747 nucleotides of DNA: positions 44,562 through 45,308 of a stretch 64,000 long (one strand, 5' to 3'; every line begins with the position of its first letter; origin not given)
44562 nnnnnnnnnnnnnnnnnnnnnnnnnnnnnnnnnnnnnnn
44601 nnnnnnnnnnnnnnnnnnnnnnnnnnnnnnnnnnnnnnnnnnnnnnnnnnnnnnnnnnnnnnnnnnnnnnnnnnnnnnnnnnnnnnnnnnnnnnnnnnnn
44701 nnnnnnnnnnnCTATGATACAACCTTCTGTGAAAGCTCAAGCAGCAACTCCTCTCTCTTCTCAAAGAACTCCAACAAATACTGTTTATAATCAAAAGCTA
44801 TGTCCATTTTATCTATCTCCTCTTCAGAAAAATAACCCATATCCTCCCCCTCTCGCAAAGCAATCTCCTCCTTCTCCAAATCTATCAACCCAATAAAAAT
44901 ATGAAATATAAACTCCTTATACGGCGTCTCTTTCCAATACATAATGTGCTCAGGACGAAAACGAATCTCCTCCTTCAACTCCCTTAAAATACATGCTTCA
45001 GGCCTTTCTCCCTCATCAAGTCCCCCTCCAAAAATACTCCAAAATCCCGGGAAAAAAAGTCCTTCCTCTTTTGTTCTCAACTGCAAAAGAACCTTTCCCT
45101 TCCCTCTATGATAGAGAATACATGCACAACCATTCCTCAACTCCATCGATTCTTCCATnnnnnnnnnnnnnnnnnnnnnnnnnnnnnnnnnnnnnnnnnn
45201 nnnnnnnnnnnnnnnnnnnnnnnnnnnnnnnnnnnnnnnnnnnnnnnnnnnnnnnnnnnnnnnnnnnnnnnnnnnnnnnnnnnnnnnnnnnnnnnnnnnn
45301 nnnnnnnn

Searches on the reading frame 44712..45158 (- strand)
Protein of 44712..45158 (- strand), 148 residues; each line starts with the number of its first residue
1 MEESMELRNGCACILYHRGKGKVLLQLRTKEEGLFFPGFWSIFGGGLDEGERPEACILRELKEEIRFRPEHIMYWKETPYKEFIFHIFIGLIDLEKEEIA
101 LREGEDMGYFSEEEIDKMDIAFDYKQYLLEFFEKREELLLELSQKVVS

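Call 14: search_protein_families(library=pfam, proteins=[window:44712-45158:-])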
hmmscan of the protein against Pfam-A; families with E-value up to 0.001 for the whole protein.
window:44712-45158:- (148 aa): 1 family
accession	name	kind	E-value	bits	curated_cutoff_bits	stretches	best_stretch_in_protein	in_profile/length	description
PF00293.34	NUDIX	-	1.7e-15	57.7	21.1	1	12-125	6-128/134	NUDIX domain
